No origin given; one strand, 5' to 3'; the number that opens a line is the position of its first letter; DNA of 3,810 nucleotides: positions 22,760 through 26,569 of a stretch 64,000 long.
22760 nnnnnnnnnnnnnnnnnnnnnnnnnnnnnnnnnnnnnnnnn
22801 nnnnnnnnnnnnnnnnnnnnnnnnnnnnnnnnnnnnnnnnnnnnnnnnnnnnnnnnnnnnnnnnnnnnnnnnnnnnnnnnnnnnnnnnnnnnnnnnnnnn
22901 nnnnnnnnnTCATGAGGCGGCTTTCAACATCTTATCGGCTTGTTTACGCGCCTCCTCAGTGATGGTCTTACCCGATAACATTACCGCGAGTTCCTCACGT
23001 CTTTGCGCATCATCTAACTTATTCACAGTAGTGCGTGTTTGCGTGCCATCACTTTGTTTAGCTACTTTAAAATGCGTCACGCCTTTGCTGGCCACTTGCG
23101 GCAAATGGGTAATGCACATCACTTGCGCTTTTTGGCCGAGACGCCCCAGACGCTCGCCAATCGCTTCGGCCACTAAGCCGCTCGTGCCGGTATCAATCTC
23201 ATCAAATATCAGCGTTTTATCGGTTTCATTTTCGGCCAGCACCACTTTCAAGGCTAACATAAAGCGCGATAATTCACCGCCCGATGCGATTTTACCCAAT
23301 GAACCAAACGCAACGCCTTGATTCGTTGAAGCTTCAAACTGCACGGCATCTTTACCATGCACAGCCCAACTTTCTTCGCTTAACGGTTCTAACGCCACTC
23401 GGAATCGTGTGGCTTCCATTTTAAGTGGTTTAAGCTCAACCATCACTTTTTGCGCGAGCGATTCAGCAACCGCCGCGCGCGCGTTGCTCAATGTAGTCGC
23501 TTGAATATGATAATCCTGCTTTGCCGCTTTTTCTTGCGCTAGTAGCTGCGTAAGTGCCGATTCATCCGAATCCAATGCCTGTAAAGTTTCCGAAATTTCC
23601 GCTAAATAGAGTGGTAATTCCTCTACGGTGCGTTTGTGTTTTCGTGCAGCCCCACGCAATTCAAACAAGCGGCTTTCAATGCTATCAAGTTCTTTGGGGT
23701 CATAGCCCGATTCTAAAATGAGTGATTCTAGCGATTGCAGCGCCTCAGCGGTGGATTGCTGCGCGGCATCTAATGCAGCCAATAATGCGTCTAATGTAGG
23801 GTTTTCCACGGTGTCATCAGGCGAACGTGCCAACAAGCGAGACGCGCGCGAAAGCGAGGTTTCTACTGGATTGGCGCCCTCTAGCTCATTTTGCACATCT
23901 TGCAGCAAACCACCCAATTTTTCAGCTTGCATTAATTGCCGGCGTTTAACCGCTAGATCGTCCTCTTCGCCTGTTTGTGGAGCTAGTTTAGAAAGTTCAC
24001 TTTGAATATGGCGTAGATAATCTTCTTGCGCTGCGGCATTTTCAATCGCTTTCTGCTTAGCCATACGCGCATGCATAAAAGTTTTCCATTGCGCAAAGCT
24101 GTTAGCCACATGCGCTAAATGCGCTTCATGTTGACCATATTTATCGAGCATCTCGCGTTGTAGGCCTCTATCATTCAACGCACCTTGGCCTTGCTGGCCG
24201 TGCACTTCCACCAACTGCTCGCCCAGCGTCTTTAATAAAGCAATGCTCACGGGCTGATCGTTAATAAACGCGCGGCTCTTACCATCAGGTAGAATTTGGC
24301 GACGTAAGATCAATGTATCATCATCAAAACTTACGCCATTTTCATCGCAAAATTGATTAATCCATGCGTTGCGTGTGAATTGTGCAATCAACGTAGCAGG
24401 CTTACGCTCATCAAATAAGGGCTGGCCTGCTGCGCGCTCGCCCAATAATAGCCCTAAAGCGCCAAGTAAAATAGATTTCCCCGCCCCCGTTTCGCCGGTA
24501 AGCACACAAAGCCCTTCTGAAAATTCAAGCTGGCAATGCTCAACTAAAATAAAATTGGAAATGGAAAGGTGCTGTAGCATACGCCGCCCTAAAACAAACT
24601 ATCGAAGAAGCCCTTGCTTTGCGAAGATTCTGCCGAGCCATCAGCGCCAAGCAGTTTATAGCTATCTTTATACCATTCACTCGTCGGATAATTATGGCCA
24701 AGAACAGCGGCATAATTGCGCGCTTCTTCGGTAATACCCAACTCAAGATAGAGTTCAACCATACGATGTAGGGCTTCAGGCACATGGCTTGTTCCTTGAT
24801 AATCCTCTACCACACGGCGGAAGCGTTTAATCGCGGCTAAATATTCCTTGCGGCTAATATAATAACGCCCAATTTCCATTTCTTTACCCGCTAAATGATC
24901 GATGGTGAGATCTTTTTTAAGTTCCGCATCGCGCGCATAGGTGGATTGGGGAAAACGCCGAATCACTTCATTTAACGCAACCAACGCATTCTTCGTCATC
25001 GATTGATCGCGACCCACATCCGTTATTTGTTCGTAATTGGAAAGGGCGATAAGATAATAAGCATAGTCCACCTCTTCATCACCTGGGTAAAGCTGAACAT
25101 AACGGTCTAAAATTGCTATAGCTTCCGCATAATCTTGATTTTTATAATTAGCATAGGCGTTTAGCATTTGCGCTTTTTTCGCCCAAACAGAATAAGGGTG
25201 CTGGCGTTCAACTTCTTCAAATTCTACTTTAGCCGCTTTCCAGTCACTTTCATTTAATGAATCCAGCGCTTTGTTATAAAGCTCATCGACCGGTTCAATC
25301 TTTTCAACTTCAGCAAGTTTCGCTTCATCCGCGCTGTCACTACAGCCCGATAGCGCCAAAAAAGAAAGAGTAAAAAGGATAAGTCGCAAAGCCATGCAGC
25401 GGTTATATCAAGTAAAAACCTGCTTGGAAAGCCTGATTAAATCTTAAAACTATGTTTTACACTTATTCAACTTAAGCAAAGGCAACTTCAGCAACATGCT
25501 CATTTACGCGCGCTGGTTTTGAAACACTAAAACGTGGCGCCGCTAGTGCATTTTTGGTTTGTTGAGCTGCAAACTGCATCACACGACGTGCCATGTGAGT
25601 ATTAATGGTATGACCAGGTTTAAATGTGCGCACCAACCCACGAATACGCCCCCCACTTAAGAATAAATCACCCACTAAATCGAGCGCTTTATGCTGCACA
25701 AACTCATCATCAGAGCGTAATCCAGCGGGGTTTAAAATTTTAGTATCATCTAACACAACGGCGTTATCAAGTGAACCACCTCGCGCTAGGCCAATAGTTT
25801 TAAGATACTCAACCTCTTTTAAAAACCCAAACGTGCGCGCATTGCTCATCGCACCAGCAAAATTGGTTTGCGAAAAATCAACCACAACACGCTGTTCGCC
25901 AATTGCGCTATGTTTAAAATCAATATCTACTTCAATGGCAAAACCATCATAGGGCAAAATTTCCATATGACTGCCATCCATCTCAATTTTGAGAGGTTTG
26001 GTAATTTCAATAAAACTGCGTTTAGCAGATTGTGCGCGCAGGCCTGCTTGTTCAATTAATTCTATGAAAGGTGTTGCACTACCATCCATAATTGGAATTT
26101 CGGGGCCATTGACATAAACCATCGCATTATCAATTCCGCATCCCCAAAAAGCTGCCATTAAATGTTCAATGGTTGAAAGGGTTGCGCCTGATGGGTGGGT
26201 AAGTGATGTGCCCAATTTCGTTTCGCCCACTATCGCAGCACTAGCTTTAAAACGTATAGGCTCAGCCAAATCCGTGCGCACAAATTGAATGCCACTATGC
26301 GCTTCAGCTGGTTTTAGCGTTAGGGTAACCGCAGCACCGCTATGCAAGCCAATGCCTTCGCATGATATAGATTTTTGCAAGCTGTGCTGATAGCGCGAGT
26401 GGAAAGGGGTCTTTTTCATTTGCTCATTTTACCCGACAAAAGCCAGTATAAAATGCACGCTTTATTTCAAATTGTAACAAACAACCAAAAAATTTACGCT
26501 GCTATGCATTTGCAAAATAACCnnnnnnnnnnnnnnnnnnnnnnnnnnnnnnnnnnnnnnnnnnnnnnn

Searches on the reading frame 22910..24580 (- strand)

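Call 37: search_protein_families(library=pfam, proteins=[window:22910-24580:-], max_evalue=0.00001)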
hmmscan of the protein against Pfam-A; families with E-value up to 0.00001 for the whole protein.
window:22910-24580:- (556 aa): 2 families
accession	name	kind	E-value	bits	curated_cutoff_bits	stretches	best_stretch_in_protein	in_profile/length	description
PF02463.25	SMC_N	-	3.2e-17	63.1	40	1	1-514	1-219/220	RecF/RecN/SMC N terminal domain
PF13476.12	AAA_23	-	1.9e-10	42.2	27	1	5-215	2-178/201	AAA domain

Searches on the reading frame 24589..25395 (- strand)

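Call 89: search_protein_families(library=pfam, proteins=[window:24589-25395:-], max_evalue=0.00001)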
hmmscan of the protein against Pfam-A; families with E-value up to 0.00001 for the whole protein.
window:24589-25395:- (268 aa): 7 families
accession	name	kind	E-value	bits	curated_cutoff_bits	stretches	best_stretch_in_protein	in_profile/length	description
PF13525.12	YfiO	-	5.3e-57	193.3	25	1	36-228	5-200/203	Outer membrane lipoprotein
PF13512.12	TPR_18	-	1.3e-19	71.2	21.9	1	35-158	9-142/145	Tetratricopeptide repeat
PF13174.12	TPR_6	-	2e-16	59.8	26.3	0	80-105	7-32/33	Tetratricopeptide repeat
PF13428.12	TPR_14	-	3e-10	40.2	23.5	0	80-113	8-41/44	Tetratricopeptide repeat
PF14559.12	TPR_19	-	7.2e-10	39.5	25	0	49-110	4-62/68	Tetratricopeptide repeat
PF13432.12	TPR_16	-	1.1e-08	35.8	32.7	0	40-106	1-64/65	Tetratricopeptide repeat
PF09976.15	TPR_21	-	5.5e-06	26.7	25.5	0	37-100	40-103/193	Tetratricopeptide repeat-like domain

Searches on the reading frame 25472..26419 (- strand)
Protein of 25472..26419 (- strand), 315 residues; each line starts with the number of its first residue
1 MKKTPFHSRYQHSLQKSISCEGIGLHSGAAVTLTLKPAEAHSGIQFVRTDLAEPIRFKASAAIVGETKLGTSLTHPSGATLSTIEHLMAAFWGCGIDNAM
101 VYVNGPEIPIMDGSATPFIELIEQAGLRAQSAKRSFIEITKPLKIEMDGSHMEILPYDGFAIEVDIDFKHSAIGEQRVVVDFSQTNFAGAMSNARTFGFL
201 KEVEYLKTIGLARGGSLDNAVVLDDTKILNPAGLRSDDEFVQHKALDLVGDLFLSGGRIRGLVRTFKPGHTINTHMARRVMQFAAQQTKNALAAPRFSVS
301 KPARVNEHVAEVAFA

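Call 89: search_protein_families(library=pfam, proteins=[window:25472-26419:-], max_evalue=0.00001)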
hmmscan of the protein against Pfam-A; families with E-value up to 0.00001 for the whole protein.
window:25472-26419:- (315 aa): 1 family
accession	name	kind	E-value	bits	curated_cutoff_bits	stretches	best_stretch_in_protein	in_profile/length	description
PF03331.19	LpxC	-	3.1e-100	335.5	27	1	11-281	1-267/268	UDP-3-O-acyl N-acetylglycosamine deacetylase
